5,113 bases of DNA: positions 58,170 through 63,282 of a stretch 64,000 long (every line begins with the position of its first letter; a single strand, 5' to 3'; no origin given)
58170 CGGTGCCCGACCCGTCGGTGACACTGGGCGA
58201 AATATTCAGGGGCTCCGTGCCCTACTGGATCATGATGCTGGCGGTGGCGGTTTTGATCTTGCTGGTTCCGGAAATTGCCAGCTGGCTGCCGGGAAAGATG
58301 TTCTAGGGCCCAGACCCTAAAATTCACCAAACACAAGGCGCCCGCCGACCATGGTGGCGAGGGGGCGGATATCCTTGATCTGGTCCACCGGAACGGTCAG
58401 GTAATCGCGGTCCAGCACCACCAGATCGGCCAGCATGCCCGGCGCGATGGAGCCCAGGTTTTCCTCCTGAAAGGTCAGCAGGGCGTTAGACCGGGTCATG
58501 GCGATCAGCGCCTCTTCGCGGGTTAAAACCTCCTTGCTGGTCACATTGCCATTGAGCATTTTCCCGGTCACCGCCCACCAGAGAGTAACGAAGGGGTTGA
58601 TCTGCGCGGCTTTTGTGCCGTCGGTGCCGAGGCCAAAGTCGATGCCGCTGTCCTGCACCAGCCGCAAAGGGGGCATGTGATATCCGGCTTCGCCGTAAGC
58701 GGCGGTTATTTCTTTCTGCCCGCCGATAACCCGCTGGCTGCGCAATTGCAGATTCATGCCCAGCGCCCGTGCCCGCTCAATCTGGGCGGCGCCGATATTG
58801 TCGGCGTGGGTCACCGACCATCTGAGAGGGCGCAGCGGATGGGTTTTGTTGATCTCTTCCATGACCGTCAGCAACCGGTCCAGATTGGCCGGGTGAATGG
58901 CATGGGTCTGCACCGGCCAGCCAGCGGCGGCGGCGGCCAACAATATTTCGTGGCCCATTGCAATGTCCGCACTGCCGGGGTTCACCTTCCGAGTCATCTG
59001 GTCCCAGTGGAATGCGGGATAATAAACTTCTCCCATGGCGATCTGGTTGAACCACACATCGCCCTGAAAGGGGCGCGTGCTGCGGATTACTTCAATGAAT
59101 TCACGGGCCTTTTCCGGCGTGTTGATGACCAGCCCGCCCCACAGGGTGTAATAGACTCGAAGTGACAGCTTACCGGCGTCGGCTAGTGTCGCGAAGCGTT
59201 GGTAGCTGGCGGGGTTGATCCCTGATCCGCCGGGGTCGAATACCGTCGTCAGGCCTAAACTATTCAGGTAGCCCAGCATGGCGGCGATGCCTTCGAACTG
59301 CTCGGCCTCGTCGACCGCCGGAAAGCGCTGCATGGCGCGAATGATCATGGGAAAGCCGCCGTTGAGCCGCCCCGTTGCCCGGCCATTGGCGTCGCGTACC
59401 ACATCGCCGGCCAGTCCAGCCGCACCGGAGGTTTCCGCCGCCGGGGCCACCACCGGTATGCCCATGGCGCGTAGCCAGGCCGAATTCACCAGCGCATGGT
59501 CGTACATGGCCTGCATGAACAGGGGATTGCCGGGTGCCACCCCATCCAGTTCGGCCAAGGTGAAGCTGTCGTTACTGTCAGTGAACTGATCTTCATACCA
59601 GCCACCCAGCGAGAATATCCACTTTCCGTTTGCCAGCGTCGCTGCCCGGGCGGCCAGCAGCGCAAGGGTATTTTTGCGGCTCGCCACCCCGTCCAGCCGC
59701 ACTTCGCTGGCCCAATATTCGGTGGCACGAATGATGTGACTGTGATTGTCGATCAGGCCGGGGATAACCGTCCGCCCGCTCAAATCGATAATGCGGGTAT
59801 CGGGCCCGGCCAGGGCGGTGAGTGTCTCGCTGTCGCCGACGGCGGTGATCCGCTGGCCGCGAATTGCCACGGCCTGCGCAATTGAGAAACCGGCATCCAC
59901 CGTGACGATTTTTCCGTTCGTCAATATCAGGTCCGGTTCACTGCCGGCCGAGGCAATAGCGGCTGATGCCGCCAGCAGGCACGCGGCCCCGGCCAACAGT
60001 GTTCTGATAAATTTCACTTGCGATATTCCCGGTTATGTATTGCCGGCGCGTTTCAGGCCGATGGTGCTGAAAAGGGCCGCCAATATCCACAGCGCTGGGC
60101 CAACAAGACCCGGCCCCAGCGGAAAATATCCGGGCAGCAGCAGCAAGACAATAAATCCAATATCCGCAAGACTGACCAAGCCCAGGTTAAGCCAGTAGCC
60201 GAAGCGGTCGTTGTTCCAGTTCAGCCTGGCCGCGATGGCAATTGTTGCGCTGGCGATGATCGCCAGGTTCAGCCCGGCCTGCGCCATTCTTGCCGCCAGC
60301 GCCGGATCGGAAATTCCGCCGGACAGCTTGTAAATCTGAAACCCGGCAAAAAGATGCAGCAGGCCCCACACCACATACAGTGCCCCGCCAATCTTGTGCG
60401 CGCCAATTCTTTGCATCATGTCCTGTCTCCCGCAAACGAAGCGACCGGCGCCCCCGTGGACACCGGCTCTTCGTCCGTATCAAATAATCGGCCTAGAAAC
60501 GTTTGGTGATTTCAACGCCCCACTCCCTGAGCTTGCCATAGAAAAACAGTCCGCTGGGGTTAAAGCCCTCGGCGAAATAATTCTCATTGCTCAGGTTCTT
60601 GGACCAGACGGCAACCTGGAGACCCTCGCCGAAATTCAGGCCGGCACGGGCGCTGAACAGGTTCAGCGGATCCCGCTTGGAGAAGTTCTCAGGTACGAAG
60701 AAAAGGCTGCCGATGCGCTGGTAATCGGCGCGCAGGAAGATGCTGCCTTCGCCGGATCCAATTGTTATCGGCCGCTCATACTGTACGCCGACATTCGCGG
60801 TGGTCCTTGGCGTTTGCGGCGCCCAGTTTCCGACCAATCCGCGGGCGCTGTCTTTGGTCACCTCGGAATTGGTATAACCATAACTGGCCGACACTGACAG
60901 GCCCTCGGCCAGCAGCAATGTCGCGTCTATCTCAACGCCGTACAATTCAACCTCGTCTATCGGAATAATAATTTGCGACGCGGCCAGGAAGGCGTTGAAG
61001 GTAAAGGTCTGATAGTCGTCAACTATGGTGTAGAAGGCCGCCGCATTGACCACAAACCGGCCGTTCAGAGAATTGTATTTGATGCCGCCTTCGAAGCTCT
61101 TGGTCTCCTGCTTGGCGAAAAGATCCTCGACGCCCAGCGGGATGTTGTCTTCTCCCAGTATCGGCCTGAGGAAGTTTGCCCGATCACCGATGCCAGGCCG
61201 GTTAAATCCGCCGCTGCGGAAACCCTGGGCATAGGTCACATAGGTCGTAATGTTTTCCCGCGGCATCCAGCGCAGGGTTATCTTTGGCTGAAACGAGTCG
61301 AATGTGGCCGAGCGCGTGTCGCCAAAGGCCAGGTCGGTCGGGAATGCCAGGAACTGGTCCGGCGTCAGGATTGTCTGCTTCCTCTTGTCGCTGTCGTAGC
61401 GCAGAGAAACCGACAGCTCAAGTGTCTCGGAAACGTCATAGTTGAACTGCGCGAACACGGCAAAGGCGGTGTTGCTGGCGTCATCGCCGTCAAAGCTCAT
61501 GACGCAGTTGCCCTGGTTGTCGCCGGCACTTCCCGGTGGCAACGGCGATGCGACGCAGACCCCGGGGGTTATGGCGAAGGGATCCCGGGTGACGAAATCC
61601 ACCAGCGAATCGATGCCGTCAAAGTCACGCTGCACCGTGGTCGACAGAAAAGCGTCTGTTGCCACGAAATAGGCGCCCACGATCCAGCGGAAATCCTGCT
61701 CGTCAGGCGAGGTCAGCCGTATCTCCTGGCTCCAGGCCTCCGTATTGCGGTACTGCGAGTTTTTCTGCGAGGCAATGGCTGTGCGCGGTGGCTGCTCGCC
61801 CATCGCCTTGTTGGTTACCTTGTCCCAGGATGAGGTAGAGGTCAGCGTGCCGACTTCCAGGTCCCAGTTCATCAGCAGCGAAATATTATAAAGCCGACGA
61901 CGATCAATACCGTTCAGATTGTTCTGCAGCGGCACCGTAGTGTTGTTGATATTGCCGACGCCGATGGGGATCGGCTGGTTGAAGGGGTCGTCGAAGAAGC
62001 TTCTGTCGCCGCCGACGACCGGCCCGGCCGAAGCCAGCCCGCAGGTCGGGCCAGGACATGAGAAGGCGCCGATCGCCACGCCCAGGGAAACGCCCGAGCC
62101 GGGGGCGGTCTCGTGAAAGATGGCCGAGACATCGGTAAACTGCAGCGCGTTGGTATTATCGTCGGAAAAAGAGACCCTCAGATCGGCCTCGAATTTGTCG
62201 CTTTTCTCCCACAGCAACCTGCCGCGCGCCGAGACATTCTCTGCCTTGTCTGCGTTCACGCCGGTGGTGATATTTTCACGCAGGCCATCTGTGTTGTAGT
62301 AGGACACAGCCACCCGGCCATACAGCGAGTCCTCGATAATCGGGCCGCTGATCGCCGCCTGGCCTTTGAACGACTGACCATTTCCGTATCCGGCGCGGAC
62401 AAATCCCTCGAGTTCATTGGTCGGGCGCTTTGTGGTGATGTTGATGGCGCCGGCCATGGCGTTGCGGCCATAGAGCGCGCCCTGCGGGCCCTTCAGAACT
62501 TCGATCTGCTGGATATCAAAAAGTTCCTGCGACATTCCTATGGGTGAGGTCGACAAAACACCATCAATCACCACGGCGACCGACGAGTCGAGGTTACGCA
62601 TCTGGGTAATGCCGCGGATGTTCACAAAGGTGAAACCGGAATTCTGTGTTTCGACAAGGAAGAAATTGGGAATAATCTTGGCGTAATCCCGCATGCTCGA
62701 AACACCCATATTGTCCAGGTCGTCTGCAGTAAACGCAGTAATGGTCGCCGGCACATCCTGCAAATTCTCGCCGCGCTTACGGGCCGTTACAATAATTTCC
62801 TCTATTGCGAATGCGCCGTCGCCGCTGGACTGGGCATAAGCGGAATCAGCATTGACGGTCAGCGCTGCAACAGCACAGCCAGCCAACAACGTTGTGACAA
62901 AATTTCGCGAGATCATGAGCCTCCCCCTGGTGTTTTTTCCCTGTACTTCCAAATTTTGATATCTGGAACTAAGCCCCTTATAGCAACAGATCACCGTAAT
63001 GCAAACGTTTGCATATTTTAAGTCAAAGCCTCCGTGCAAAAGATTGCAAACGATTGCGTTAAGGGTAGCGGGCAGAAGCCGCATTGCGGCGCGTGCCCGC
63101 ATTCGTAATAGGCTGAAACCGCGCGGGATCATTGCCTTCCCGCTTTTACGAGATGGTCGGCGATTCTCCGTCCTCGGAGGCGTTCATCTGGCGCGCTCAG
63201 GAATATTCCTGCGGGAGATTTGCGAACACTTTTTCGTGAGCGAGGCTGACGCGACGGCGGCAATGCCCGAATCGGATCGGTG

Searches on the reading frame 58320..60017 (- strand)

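Call 27: search_protein_families(library=pfam, proteins=[window:58320-60017:-], max_evalue=0.0001)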
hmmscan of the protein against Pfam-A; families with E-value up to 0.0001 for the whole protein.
window:58320-60017:- (566 aa): 3 families
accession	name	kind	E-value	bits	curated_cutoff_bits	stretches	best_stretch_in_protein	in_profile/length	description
PF07969.17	Amidohydro_3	-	1.6e-78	265.8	29.7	1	75-563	1-472/472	Amidohydrolase family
PF01979.26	Amidohydro_1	-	3.2e-12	46.8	25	1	360-562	142-345/345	Amidohydrolase family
PF22039.1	HUTI_composite_bact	-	8e-05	22.6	25.5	0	49-68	2-21/26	Imidazolonepropionase-like composite domain, bacteria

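Call 54: search_protein_families(library=ncbifam, proteins=[window:58320-60017:-], max_evalue=0.00001)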
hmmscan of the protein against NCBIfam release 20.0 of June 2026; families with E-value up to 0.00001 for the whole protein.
window:58320-60017:- (566 aa): 23 families
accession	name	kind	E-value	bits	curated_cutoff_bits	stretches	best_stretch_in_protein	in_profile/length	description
NF006056.0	PRK08204.1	subfamily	1.3e-14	53.8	391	1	30-95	5-67/449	hypothetical protein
NF051886.1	XaaProDiPepCaul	equivalog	5.4e-14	52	500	1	32-112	2-80/398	Xaa-Pro dipeptidase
TIGR01224.1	hutI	equivalog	2e-13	49.9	298.15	1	48-101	4-55/377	imidazolonepropionase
NF006055.0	PRK08203.1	equivalog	4.5e-13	48.6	532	1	30-97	7-73/455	8-oxoguanine deaminase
NF005540.0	PRK07203.1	equivalog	4.2e-12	45.4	444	1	30-96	2-69/444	putative aminohydrolase SsnA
NF006689.0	PRK09237.1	equivalog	1.4e-11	43.6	371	1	29-105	4-76/383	amidohydrolase/deacetylase family metallohydrolase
TIGR03314.1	Se_ssnA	subfamily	1.6e-11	43.7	455.5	1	30-95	1-67/441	putative selenium metabolism protein SsnA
NF006560.0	PRK09061.1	subfamily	1.3e-10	40.2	340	1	15-101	13-93/517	amidohydrolase family protein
NF005557.0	PRK07228.1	equivalog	3.9e-10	39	522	1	30-97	3-67/445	5'-deoxyadenosine deaminase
TIGR03178.1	allantoinase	equivalog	5.6e-10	38.6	357.85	1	29-95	1-60/441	allantoinase AllB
NF009060.0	PRK12394.1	equivalog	1.2e-09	37.5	442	1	29-100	4-71/381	metallo-dependent hydrolase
NF006679.0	PRK09228.1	subfamily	1.6e-09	37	351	0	49-94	33-78/433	guanine deaminase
TIGR02967.1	guan_deamin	equivalog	6.1e-09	35.3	375.4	0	450-551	280-376/401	guanine deaminase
NF004995.0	PRK06380.1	subfamily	3.7e-08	32.8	567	0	31-96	4-64/418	metal-dependent hydrolase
TIGR01178.1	ade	equivalog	3.7e-08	32.3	472.5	1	29-95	1-59/552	adenine deaminase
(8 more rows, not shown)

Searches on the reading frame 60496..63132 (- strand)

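Call 27: search_protein_families(library=pfam, proteins=[window:60496-63132:-], max_evalue=0.0001)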
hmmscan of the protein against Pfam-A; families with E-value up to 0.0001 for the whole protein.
window:60496-63132:- (879 aa): 2 families
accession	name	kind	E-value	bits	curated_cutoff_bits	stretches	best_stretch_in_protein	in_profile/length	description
PF00593.30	TonB_dep_Rec_b-barrel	-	5.1e-37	129.2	27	1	375-847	19-436/436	TonB dependent receptor-like, beta-barrel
PF07715.20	Plug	-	1.4e-19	71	23.9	1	124-229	2-107/107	TonB-dependent Receptor Plug Domain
